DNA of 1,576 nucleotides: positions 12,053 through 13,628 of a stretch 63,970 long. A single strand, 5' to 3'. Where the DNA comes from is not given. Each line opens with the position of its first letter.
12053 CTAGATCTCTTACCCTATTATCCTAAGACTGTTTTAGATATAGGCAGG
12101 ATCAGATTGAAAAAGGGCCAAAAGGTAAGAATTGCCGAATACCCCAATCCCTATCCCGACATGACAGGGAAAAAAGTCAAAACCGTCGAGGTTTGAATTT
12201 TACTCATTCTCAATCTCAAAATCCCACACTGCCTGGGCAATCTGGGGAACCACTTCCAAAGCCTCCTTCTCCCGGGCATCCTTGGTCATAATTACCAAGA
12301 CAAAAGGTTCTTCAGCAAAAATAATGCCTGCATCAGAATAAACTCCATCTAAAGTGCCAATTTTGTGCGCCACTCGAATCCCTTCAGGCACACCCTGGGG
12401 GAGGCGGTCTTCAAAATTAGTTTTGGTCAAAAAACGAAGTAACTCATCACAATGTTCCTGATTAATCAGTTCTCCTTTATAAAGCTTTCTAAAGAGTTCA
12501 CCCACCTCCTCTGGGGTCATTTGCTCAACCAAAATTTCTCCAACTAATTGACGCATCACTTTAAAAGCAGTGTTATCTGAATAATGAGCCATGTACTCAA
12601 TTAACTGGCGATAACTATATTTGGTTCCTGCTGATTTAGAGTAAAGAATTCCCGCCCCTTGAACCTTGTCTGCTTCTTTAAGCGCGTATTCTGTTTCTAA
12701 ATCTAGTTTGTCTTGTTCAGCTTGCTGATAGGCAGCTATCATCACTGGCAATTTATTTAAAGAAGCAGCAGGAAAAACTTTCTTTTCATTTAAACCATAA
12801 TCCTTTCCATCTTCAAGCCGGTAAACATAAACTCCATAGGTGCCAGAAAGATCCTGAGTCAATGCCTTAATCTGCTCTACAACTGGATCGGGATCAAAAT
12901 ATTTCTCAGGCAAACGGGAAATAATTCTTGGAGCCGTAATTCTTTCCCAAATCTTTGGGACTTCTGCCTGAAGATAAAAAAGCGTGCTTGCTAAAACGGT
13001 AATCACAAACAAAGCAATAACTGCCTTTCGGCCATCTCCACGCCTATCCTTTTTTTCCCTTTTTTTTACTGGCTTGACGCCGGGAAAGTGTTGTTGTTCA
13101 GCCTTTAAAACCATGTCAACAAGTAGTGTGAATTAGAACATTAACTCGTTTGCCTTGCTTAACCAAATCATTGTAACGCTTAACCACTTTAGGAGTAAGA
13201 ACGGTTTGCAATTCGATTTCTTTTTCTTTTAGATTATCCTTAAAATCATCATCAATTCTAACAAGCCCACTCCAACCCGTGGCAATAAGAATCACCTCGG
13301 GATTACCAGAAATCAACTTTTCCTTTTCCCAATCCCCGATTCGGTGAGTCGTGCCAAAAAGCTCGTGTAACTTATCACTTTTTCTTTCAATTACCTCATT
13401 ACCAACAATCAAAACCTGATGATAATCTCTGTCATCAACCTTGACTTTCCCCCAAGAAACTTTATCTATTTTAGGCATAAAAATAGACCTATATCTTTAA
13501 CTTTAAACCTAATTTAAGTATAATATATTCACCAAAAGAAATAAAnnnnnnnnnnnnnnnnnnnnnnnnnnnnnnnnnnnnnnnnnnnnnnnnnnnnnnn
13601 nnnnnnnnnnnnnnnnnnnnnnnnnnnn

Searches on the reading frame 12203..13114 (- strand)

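Call 13: search_protein_families(library=pfam, proteins=[window:12203-13114:-])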
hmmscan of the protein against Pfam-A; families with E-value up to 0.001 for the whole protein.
window:12203-13114:- (304 aa): 2 families
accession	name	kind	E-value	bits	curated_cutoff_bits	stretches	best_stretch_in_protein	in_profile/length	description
PF13354.11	Beta-lactamase2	-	1.5e-53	181.8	22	2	94-193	1-100/214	Beta-lactamase enzyme family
PF00144.29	Beta-lactamase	-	2.8e-05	23.9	27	0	86-179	5-107/329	Beta-lactamase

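Call 24: search_protein_families(library=ncbifam, proteins=[window:12203-13114:-], max_evalue=0.01)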
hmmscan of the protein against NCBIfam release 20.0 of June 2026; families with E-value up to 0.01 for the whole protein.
window:12203-13114:- (304 aa): 42 families (the best 25 are shown)
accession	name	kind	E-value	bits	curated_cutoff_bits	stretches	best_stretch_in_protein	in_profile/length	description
NF033103.1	bla_class_A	equivalog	1e-31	110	200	2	81-193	1-113/257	class A beta-lactamase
NF012099.1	SubclassA2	equivalog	4e-20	72.1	320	2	80-193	4-120/275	class A beta-lactamase, subclass A2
NF000389.2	blaPER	exception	4.7e-12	45.7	650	1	79-192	32-148/308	PER family extended-spectrum class A beta-lactamase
NF000447.2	bla-A_Chryseo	exception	5.2e-11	42.3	510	1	80-193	24-140/292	CGA/CIA family class A beta-lactamase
NF000320.3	blaPEN-Bcc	equivalog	4.9e-09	35.9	540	2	201-282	194-283/300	PEN family class A beta-lactamase, Bcc-type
NF050797.1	blaCESS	exception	5.3e-09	35.8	525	1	77-193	35-150/296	CESS family extended-spectrum class A beta-lactamase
NF000298.2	blaTLA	exception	5.6e-09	35.5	640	1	199-301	191-305/309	TLA family extended-spectrum class A beta-lactamase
NF000446.2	blaCIA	exception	3.6e-08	32.7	640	1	80-198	24-145/292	CIA family extended-spectrum class A beta-lactamase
NF000538.1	classA_carba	equivalog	5.5e-08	32.5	390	1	86-187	2-102/254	carbapenem-hydrolyzing class A beta-lactamase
NF033141.0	blaZ_gen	exception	9.7e-08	31.5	500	1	78-192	23-135/281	BlaZ-like penicillin-hydrolyzing class A beta-lactamase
NF000481.1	carbeni_gen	exception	1.2e-07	31.5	430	1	76-193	21-137/284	CARB/PSE/RTG family carbenicillin-hydrolyzing class A beta-lactamase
NF040467.1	blaRAA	exception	5.3e-07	29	590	1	80-194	24-141/290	RAA family extended-spectrum beta-lactamase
NF045651.1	blaMUN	exception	1.5e-06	27.8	640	0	109-194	52-139/290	MUN family extended-spectrum class A beta-lactamase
NF033139.1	blaZ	exception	1.5e-06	27.7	580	1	83-192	28-135/281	penicillin-hydrolyzing class A beta-lactamase BlaZ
NF012167.0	classA_firm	exception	1.8e-06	27.7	427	0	199-283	147-235/255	class A beta-lactamase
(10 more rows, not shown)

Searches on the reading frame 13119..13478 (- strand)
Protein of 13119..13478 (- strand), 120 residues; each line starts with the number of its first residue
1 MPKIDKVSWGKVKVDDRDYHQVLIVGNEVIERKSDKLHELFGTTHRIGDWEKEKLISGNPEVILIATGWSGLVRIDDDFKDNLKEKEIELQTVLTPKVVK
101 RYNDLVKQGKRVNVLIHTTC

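Call 13: search_protein_families(library=pfam, proteins=[window:13119-13478:-])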
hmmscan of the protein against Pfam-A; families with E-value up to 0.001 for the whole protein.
window:13119-13478:- (120 aa): 1 family
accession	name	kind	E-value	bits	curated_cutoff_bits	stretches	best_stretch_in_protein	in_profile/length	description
PF04430.19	DUF498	-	2.2e-13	50.6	33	1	4-117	1-109/109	Protein of unknown function (DUF498/DUF598)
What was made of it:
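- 13116..13478 (-): DUF498/Mth938-domain gene; conserved CPR neighbour of the mini-QueG region. Pfam PF04430 (call 13).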

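Call 24: search_protein_families(library=ncbifam, proteins=[window:13119-13478:-], max_evalue=0.01)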
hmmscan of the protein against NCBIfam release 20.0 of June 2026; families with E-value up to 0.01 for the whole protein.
window:13119-13478:- (120 aa): 0 families

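Call 76: search_protein_families(library=padloc, proteins=[window:13119-13478:-], max_evalue=0.01)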
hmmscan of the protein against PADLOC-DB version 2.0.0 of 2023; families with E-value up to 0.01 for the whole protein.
window:13119-13478:- (120 aa): 0 families
